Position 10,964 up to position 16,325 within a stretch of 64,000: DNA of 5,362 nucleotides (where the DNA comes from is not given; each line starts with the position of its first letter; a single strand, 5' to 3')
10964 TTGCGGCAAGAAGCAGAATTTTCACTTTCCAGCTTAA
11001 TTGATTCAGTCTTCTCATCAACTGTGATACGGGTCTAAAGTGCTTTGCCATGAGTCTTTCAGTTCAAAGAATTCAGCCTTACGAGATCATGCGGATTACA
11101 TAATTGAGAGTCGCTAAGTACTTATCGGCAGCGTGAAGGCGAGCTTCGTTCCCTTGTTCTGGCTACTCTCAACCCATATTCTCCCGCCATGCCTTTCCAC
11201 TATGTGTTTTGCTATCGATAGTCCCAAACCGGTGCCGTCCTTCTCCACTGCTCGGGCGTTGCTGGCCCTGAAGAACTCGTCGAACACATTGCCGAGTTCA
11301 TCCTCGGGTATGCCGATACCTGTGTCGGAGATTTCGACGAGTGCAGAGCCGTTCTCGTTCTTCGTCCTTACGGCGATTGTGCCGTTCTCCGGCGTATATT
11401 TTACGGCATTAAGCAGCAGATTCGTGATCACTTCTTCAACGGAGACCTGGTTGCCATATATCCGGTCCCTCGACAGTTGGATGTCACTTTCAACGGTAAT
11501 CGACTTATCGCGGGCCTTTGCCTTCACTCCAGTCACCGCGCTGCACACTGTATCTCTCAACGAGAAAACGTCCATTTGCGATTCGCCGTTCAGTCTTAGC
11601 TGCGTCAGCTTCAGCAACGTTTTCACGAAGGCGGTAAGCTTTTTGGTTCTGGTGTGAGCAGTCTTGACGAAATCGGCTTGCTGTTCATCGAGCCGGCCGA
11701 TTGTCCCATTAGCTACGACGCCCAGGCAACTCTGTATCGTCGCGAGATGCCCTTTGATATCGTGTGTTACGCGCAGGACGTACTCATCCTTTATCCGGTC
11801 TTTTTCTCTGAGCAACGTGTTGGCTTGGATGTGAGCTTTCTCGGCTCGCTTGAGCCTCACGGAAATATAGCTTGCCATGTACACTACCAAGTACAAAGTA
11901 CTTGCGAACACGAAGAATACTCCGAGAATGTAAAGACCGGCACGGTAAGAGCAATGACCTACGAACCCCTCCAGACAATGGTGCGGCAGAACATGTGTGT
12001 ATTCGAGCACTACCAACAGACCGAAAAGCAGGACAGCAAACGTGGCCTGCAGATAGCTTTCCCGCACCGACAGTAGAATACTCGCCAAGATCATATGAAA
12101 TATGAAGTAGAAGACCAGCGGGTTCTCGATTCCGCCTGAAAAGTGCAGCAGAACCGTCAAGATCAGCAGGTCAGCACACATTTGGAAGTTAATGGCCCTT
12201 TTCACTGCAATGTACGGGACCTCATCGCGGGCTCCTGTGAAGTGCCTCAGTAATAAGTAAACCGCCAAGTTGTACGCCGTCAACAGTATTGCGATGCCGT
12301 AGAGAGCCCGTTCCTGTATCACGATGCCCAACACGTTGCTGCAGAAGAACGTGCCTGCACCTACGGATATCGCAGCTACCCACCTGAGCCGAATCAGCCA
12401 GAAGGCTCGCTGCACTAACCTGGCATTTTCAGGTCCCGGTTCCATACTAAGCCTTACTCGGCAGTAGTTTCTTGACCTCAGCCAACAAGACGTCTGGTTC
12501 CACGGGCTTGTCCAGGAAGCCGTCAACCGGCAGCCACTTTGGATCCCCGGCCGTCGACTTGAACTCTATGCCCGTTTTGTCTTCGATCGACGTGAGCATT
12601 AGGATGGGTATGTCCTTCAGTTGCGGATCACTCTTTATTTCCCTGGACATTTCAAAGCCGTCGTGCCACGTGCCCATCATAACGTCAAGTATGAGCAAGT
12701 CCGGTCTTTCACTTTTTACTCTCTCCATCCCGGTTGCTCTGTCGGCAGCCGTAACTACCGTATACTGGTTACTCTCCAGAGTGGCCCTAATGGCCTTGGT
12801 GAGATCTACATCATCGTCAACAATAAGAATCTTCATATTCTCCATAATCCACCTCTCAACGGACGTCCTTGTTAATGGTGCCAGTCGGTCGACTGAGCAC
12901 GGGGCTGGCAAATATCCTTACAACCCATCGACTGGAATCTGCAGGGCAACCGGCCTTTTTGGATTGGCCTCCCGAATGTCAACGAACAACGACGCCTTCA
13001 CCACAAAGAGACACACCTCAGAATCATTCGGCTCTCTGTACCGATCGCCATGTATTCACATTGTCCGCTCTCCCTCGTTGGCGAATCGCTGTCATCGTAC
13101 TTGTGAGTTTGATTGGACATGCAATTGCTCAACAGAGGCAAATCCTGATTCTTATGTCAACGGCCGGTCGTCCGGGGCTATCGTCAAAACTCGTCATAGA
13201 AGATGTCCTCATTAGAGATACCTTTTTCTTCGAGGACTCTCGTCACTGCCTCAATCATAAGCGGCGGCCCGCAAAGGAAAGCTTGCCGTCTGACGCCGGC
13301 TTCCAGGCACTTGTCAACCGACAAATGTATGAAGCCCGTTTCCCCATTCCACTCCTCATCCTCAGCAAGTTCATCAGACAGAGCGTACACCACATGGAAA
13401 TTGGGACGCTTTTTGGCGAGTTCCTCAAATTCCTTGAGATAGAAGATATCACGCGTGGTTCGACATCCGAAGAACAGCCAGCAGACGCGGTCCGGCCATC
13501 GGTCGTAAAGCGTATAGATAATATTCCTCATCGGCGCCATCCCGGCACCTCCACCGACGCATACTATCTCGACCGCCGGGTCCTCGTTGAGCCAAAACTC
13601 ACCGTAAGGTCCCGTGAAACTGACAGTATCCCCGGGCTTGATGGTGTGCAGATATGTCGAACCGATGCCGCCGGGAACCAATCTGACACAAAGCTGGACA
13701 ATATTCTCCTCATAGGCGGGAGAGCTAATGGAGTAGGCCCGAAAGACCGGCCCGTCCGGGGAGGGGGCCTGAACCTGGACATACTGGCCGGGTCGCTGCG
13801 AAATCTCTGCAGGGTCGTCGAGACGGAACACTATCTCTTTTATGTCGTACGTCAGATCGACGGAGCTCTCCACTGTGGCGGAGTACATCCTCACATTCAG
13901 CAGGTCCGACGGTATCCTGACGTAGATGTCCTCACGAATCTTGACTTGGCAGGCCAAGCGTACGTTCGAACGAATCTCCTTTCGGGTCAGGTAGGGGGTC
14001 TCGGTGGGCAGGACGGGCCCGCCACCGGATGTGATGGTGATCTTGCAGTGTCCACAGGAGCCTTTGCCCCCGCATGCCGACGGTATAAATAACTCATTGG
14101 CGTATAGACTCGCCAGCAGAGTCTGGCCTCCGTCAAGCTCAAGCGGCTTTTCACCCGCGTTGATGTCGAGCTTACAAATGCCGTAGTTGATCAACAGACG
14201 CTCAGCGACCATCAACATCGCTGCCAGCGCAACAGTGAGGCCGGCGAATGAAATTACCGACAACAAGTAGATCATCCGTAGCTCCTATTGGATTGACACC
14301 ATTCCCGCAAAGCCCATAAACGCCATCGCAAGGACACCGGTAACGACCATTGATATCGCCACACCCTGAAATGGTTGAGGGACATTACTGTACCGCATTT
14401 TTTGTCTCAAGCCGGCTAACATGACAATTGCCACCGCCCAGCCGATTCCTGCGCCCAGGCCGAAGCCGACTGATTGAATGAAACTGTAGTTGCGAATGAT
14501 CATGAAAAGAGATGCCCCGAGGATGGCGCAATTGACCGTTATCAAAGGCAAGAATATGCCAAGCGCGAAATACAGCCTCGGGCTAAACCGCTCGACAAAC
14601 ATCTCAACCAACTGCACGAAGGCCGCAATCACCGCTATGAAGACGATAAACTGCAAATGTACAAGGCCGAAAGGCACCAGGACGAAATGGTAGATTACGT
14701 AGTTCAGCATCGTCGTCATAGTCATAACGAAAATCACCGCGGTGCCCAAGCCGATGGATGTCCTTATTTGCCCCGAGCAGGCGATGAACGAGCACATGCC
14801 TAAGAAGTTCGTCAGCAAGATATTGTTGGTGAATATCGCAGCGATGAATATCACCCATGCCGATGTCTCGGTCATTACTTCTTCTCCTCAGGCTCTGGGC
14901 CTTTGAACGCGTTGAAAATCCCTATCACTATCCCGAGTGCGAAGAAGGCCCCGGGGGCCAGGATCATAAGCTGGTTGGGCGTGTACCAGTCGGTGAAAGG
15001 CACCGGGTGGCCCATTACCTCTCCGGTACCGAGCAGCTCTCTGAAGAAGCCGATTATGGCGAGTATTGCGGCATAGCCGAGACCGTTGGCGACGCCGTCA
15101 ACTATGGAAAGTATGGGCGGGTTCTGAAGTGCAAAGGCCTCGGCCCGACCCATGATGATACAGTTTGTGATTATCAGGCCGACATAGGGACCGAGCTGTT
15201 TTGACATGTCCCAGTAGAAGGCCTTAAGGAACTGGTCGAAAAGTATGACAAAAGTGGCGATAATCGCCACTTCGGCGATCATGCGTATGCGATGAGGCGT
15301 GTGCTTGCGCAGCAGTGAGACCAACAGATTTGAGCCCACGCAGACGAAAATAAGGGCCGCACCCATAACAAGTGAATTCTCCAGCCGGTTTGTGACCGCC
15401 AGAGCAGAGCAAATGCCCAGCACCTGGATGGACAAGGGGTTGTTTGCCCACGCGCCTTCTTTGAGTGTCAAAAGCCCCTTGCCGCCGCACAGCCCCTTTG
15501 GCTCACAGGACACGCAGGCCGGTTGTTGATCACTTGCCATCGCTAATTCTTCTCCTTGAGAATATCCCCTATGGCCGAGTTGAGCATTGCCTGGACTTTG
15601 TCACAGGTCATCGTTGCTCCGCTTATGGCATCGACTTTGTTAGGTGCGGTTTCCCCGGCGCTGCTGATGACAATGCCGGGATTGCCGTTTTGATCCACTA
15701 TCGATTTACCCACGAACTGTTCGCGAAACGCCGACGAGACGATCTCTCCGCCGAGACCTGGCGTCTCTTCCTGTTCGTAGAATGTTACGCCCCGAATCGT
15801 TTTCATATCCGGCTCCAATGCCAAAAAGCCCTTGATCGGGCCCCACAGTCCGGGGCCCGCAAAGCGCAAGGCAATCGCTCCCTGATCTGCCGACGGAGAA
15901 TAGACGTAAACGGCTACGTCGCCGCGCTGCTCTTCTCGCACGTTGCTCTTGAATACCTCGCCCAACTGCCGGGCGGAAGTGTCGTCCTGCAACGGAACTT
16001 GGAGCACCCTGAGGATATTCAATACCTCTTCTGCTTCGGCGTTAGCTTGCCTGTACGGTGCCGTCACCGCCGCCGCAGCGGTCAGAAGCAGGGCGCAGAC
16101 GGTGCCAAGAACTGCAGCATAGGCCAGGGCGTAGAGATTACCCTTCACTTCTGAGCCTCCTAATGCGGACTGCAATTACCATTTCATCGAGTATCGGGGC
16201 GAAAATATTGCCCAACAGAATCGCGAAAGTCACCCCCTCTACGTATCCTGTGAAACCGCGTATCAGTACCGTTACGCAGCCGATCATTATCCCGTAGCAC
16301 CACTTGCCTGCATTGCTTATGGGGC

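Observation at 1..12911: Ten co-oriented genes that look like a trans-envelope electron conduit built from non-canonical parts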

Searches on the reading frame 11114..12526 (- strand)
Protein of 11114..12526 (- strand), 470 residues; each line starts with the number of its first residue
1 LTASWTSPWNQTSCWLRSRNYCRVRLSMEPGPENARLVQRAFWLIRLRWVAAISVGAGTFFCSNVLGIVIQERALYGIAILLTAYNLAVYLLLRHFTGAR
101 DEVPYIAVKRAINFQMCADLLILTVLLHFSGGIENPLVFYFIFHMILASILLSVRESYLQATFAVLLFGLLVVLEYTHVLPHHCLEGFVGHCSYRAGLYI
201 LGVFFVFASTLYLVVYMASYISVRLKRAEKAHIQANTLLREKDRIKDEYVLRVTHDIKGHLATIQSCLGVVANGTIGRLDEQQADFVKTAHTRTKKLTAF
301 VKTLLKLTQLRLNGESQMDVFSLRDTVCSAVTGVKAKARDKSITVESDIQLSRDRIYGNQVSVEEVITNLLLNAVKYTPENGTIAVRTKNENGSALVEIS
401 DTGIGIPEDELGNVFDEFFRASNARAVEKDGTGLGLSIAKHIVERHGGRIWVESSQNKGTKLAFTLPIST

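Call 5: search_protein_families(library=pfam, proteins=[window:11114-12526:-], max_evalue=0.01)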
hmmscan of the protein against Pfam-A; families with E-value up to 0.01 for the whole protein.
window:11114-12526:- (470 aa): 5 families
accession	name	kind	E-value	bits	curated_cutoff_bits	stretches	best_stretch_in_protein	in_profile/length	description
PF02518.31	HATPase_c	-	5.8e-30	104.4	26.4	1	359-468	2-109/111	Histidine kinase-, DNA gyrase B-, and HSP90-like ATPase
PF25323.1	6TM_PilS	-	5.4e-06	26.7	27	1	85-230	53-187/189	PilS-like transmembrane domain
PF13581.12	HATPase_c_2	-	0.00029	21.3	27.4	1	346-446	19-112/127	Histidine kinase-like ATPase domain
PF13589.12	HATPase_c_3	-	0.0013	19.2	25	1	362-437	2-78/137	Histidine kinase-, DNA gyrase B-, and HSP90-like ATPase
PF14501.12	HATPase_c_5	-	0.006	16.9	22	0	364-456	7-92/102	GHKL domain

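Call 6: search_protein_families(library=ncbifam, proteins=[window:11114-12526:-], max_evalue=0.01)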
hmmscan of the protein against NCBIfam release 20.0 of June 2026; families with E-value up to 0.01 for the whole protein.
window:11114-12526:- (470 aa): 87 families (the best 25 are shown)
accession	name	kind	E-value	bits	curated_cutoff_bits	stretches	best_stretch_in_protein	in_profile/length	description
NF046044.1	PnpS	equivalog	1e-48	166.3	400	1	234-467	158-390/390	two-component system histidine kinase PnpS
NF033092.0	HK_WalK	equivalog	1.7e-47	162.3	725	1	242-468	368-594/594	cell wall metabolism sensor histidine kinase WalK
TIGR02966.1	phoR_proteo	equivalog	1.2e-44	152.7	334.2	1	238-465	106-332/333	phosphate regulon sensor histidine kinase PhoR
NF041735.1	hist_kin_RppB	equivalog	1.1e-38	133.2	400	1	253-467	223-438/438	two-component system sensor histidine kinase RppB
NF006800.0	PRK09303.1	equivalog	1e-37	130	342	1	234-469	139-378/383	histidine kinase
NF008312.0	PRK11100.1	equivalog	5e-37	127.8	356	1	234-468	245-474/477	two-component system sensor histidine kinase CreC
NF033093.1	HK_VicK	exception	3.3e-34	118.3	680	1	241-468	204-435/448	cell wall metabolism sensor histidine kinase VicK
NF047874.1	MASE3_PAS_HK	subfamily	4.4e-34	118.3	560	1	240-468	392-625/655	MASE3 domain-containing sensor histidine kinase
NF045911.1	TCSHisKinNblS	equivalog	1.1e-33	116.6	1000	1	241-468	383-620/621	two-component system sensor histidine kinase NblS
NF008468.0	PRK11360.1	equivalog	2.2e-33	115.5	646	1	248-469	398-609/616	two-component system sensor histidine kinase AtoS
NF041880.1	EPS_EpsF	equivalog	2.2e-31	108.9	900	1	235-464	263-487/492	response regulator EpsF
NF033091.0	HK_VanS_ACDEFG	equivalog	3.6e-31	108.3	400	1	228-463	56-289/293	vancomycin resistance histidine kinase VanS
TIGR01386.1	cztS_silS_copS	subfamily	8.3e-31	107.4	292.55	1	336-467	332-457/457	heavy metal sensor histidine kinase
TIGR02956.1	TMAO_torS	equivalog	1.8e-30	105.8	676.5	1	223-469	441-683/967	TMAO reductase system sensor histidine kinase/response regulator TorS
NF008318.0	PRK11107.1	equivalog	4.7e-29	101.1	890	1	241-469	288-519/920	two-component sensor histidine kinase BarA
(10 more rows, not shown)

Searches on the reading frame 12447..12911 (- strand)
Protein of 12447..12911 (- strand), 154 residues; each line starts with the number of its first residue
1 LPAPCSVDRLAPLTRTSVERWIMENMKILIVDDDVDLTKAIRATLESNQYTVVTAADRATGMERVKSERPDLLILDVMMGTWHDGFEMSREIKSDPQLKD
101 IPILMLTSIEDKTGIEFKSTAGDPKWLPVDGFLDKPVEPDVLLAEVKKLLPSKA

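Call 5: search_protein_families(library=pfam, proteins=[window:12447-12911:-], max_evalue=0.01)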
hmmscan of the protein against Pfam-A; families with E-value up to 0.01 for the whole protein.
window:12447-12911:- (154 aa): 1 family
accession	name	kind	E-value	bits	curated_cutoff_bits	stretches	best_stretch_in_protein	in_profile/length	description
PF00072.30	Response_reg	-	5.2e-20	72.1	30.2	1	28-146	1-110/111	Response regulator receiver domain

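Call 6: search_protein_families(library=ncbifam, proteins=[window:12447-12911:-], max_evalue=0.01)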
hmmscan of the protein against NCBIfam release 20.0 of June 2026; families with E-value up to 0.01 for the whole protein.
window:12447-12911:- (154 aa): 92 families (the best 25 are shown)
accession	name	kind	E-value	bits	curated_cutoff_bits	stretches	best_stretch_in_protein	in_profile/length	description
NF007135.0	PRK09581.1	equivalog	1.3e-20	73.7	474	1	27-150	4-120/457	PleD family two-component system response regulator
TIGR02154.1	PhoB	equivalog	2.8e-18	66.1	296.2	1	26-150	3-120/226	phosphate regulon transcriptional regulator PhoB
NF041733.1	resp_reg_CseB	equivalog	6e-17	61.8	350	1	27-150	2-115/228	two-component system response regulator CseB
NF045717.1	DVU0259_DivK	exception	2.3e-16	60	160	1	26-149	3-115/117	DVU0259 family response regulator domain-containing protein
NF040689.1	MtrAB_MtrA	equivalog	8.7e-16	57.9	300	1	28-150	1-113/219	MtrAB system response regulator MtrA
NF053854.1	RespRegPhoBBctds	equivalog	2.3e-15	56.5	270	1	28-110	1-81/225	two-component system response regulator PhoB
NF045944.1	ResRegRpaBCyano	equivalog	3.7e-15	55.9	330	1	29-148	1-110/229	response regulator transcription factor RpaB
NF040534.1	resp_reg_YycF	equivalog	7.2e-15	54.9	340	1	27-147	2-112/231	response regulator YycF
NF007005.1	PRK09468.1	equivalog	1.1e-14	54.4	331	1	24-150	2-119/237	osmolarity response regulator transcription factor OmpR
NF033120.0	vanR_FM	exception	5.4e-13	49.1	460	1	23-147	1-115/231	vancomycin resistance response regulator transcription factor, VanR-F/VanR-M family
NF051850.1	RespRegRprY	equivalog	6.4e-13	48.6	370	1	24-145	3-115/234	response regulator transcription factor RprY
NF052313.1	T9SS_RR_PorX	equivalog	1.2e-12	47.4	300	1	27-153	2-119/513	T9SS response regulator signal transducer PorX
NF047465.1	hybrid_HK_LvrA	exception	1.6e-12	46.3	1200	1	22-113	464-553/819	hybrid histidine kinase/response regulator LvrA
NF051870.1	NAssimRespRegNtrX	equivalog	3e-12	46.2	600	1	27-147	3-116/452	nitrogen assimilation response regulator NtrX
NF033117.2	vanR_ACDEGLN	exception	4.6e-12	46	350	1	28-149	1-112/226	VanR-ABDEGLN family response regulator transcription factor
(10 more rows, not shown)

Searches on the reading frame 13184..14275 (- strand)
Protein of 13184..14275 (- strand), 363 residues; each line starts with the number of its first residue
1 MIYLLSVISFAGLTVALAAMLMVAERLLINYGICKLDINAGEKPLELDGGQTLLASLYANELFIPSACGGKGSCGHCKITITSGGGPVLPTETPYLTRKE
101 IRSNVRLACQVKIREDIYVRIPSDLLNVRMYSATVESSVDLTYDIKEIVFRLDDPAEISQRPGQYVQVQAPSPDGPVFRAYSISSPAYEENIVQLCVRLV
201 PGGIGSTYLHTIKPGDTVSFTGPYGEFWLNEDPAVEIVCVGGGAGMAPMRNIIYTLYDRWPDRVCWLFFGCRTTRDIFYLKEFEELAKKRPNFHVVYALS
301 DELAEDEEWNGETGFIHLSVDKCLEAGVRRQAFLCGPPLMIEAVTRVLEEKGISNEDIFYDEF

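Call 40: search_protein_families(library=ncbifam, proteins=[window:13184-14275:-], max_evalue=1e-10)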
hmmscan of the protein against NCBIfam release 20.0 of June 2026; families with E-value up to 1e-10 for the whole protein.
window:13184-14275:- (363 aa): 20 families
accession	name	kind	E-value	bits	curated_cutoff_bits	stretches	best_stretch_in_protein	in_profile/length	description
TIGR01941.1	nqrF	equivalog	4.7e-85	286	295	2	5-172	3-171/405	NADH:ubiquinone reductase (Na(+)-transporting) subunit F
NF040810.1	BenC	equivalog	7.1e-44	150.3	430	1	48-363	18-330/333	benzoate 1,2-dioxygenase electron transfer component BenC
NF045803.1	MethMoxFADbindMmoC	equivalog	2e-41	141.9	500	1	51-363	22-340/343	aromatic/alkene monooxygenase hydroxylase FAD-binding subunit MmoC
NF008822.0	PRK11872.1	equivalog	1.1e-34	119.9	402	1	52-363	24-335/341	anthranilate 1,2-dioxygenase electron transfer component AntC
NF058606.1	GlBtMonoRdsGbcB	equivalog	7.6e-32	110.6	500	1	139-355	22-239/362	glycine betaine monooxygenase reductase subunit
NF007964.0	PRK10684.1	equivalog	6.7e-31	107.5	383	1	158-363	35-237/333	NADH oxidoreductase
TIGR02160.1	PA_CoA_Oxy5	hypoth_equivalog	5.2e-27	94.6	420.8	1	139-363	10-241/352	1,2-phenylacetyl-CoA epoxidase subunit PaaE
NF009805.0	PRK13289.1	equivalog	1e-26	93.8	432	1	147-363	171-392/399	NO-inducible flavohemoprotein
NF006220.0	PRK08345.1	subfamily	1e-24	87.3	395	1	131-359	11-247/294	cytochrome-c3 hydrogenase subunit gamma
NF040835.1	sulfhyd_HydG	equivalog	3.9e-22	78.8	650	1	136-359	23-244/292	NADPH-dependent hydrogenase/sulfhydrogenase 1 subunit gamma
NF005963.0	PRK08051.1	equivalog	5.3e-21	75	230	1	134-363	3-230/233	NAD(P)H-flavin reductase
TIGR02911.1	sulfite_red_B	equivalog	2e-19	69.7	288.6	1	148-360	21-221/261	anaerobic sulfite reductase subunit AsrB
NF040830.1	sulfhyd_ShyC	equivalog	2.8e-19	69.4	600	1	140-359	16-241/288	NAD(P)-dependent hydrogenase/sulfhydrogenase 2 subunit gamma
NF045929.1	FNRPetHCyano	equivalog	5.5e-18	65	600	1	202-304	222-335/411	ferredoxin--NADP reductase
NF058510.1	bifunc_CpcD_PetH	exception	1.2e-17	63.8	635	1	202-305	218-330/405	bifunctional rod-capping linker CpcD/ferredoxin--NADP reductase PetH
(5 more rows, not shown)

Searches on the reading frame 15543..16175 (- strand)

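Call 40: search_protein_families(library=ncbifam, proteins=[window:15543-16175:-], max_evalue=1e-10)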
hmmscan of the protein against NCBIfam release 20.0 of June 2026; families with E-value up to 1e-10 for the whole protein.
window:15543-16175:- (210 aa): 14 families
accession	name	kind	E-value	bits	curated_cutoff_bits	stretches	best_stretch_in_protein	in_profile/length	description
TIGR01938.1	nqrC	equivalog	3.4e-40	138.3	144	1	85-203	120-243/251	NADH:ubiquinone reductase (Na(+)-transporting) subunit C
NF003749.0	PRK05346.1-5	equivalog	1.4e-36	126.2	255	1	77-200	116-240/261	Na(+)-translocating NADH-quinone reductase subunit C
NF003746.0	PRK05346.1-1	equivalog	1.2e-31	109.8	337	1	89-204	128-246/264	Na(+)-translocating NADH-quinone reductase subunit C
NF003750.0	PRK05346.2-1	equivalog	2.5e-29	102.5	352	1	76-202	91-215/225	Na(+)-translocating NADH-quinone reductase subunit C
NF003747.0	PRK05346.1-2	equivalog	1.4e-26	93.3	336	1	92-201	127-238/260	Na(+)-translocating NADH-quinone reductase subunit C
NF003753.0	PRK05346.2-4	equivalog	2.7e-26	92.4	329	1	103-202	131-236/249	Na(+)-translocating NADH-quinone reductase subunit C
NF003748.0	PRK05346.1-4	equivalog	2.2e-20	73.2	455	1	89-203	128-248/265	Na(+)-translocating NADH-quinone reductase subunit C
NF003752.0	PRK05346.2-3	equivalog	8.9e-18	64.4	617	1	99-194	174-286/316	Na(+)-translocating NADH-quinone reductase subunit C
NF003751.0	PRK05346.2-2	equivalog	7.9e-17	61.3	630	1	92-195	171-290/320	Na(+)-translocating NADH-quinone reductase subunit C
TIGR01947.1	rnfG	subfamily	1.5e-16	61.1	102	1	22-202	6-182/187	RnfABCDGE type electron transport complex subunit G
NF003755.0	PRK05346.2-6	equivalog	2.9e-16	59.2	563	1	105-173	176-244/310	Na(+)-translocating NADH-quinone reductase subunit C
NF003754.0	PRK05346.2-5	equivalog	4.3e-16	59.1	677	1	100-164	180-244/320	Na(+)-translocating NADH-quinone reductase subunit C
NF041840.1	rnfG_Methano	equivalog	5.2e-13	49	230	1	67-208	55-187/189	Rnf electron transport complex subunit RnfG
NF045876.1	RnfG_DVU2794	exception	2.4e-12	46.8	205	1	81-201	65-175/190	RnfABCDGE type electron transport complex subunit G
